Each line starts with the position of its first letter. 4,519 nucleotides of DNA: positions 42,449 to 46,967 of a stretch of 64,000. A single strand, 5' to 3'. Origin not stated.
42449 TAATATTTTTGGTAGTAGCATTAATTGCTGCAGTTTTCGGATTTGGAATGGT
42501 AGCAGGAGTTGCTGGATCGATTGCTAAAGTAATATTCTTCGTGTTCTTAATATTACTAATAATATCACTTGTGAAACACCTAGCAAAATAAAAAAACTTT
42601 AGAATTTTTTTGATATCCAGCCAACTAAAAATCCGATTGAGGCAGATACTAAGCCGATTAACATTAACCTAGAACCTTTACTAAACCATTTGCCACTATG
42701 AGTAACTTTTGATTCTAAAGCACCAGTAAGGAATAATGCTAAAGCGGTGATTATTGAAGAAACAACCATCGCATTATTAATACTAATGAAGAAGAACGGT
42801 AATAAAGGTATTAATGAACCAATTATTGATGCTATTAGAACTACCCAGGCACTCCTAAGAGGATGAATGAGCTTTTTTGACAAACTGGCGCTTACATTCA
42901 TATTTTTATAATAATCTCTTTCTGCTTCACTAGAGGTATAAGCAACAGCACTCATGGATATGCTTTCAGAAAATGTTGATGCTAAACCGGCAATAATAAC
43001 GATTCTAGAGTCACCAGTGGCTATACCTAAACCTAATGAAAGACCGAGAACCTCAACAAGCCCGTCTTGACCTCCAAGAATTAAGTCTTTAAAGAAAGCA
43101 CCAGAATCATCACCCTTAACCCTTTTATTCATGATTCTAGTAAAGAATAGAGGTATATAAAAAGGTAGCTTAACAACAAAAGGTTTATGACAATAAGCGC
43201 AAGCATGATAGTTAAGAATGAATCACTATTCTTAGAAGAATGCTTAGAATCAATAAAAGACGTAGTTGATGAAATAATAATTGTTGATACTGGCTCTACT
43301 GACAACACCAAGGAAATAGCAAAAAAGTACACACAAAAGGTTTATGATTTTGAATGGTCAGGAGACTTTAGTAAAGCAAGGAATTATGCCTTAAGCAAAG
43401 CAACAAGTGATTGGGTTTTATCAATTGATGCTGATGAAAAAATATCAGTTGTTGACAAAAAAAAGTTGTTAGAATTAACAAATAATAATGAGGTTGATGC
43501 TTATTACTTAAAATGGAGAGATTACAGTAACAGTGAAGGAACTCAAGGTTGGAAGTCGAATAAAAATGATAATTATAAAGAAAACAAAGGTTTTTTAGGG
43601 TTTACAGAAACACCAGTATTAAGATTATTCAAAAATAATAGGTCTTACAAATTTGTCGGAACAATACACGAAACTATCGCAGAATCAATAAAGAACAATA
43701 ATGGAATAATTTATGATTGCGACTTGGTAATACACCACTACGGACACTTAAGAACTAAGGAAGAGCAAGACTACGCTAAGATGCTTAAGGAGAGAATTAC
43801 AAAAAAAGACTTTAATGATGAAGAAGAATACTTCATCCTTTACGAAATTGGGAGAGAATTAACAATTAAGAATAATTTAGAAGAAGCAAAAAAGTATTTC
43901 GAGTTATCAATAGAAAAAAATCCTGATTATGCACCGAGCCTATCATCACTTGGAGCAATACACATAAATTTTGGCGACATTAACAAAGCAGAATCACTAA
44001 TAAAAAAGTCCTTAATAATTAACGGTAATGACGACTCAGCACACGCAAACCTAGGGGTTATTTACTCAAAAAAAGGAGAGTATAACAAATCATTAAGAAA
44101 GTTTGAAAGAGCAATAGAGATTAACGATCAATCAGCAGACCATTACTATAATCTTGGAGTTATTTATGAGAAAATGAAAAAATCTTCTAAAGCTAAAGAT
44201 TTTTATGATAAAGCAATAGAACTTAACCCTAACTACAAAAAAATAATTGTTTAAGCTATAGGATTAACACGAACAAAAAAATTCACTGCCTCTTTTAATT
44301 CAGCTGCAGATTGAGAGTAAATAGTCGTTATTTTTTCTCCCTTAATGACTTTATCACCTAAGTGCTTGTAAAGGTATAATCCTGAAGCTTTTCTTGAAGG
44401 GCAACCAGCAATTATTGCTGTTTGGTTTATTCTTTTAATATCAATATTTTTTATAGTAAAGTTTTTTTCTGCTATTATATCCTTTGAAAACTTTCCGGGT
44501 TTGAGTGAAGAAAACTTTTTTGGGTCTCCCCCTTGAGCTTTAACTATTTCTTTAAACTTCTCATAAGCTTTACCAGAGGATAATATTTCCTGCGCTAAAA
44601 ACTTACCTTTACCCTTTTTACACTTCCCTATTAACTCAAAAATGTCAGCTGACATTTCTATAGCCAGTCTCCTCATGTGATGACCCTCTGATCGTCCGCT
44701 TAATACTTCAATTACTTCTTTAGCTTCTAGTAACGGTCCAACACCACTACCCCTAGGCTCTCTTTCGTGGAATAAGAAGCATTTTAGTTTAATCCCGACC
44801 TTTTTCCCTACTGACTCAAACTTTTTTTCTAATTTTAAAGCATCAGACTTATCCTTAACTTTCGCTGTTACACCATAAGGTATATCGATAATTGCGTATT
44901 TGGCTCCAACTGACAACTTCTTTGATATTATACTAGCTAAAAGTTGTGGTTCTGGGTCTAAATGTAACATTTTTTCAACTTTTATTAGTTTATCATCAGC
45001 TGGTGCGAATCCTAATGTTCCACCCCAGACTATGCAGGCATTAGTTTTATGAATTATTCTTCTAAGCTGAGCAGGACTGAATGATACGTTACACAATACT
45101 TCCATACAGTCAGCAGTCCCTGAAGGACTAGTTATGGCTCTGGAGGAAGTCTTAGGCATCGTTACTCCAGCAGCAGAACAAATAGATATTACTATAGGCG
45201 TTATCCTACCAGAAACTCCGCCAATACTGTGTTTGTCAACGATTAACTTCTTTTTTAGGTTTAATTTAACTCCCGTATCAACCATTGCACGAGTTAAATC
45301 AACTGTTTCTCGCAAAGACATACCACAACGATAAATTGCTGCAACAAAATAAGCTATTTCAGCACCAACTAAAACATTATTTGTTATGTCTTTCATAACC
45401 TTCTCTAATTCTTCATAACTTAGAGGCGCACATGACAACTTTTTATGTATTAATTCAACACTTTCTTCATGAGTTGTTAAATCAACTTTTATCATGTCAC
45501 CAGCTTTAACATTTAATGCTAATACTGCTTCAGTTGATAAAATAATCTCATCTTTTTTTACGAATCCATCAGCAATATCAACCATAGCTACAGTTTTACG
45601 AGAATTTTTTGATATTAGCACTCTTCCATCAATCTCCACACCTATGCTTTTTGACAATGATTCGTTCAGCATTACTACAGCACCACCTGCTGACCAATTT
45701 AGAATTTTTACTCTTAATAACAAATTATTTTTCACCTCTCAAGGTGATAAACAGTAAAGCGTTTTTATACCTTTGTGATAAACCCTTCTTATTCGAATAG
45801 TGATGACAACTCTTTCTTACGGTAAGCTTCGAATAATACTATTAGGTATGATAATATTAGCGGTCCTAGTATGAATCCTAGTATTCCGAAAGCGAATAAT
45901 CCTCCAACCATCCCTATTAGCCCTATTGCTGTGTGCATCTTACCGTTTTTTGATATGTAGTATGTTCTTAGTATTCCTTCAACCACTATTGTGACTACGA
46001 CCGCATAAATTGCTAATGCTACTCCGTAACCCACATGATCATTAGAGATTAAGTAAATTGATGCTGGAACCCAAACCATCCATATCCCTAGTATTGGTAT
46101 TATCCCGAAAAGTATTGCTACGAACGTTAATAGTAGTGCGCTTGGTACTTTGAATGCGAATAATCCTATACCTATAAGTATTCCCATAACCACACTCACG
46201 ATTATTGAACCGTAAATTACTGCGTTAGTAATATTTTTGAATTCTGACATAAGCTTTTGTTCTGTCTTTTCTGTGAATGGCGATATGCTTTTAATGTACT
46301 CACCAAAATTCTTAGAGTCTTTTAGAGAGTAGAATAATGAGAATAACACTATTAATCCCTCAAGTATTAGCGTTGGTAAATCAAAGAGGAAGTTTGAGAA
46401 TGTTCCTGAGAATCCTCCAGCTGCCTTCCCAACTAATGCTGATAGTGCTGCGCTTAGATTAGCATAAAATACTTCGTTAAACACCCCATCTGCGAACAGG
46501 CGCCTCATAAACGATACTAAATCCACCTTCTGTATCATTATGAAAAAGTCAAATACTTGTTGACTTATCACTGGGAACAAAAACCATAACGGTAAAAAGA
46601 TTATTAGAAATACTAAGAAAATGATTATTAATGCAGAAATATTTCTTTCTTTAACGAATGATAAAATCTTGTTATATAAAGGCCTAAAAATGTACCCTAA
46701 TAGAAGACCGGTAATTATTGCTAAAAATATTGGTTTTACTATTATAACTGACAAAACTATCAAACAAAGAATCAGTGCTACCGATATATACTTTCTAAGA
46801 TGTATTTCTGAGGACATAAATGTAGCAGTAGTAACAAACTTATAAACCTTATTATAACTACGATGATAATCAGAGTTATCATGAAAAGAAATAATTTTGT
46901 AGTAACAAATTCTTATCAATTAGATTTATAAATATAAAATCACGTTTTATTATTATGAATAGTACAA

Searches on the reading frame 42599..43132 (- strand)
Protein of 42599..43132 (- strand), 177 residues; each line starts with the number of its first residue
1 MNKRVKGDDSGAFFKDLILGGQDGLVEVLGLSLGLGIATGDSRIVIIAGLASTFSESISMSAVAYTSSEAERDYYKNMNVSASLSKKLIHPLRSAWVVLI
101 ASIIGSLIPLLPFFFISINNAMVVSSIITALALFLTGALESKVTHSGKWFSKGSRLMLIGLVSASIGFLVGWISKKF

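Call 61: search_protein_families(library=pfam, proteins=[window:42599-43132:-], max_evalue=0.1)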
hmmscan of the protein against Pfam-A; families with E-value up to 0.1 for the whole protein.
window:42599-43132:- (177 aa): 2 families
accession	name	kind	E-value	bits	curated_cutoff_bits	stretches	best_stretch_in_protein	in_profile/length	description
PF01988.24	VIT1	-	4.1e-32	112.2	28.1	2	86-171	128-213/214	VIT family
PF13962.11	PGG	-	0.038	14.2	24.1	1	113-172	55-113/116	Domain of unknown function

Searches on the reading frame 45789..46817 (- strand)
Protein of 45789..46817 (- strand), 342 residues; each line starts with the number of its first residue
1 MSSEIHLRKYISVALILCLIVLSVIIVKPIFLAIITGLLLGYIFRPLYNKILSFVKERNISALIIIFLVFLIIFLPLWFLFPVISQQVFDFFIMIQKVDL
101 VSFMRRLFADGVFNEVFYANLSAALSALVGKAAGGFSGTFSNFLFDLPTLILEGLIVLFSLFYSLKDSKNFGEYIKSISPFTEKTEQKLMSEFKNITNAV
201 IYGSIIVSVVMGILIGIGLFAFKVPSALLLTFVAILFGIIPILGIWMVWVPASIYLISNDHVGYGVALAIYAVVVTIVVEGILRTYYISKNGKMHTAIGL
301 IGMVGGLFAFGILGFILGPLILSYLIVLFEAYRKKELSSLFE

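Call 61: search_protein_families(library=pfam, proteins=[window:45789-46817:-], max_evalue=0.1)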
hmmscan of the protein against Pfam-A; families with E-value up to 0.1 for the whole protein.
window:45789-46817:- (342 aa): 2 families
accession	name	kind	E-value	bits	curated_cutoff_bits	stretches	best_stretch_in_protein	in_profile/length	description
PF01594.21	AI-2E_transport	-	4e-39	135.1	34.3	1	13-333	4-327/327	AI-2E family transporter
PF04306.18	DUF456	-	0.0076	17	29.4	1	240-326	2-94/139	Protein of unknown function (DUF456)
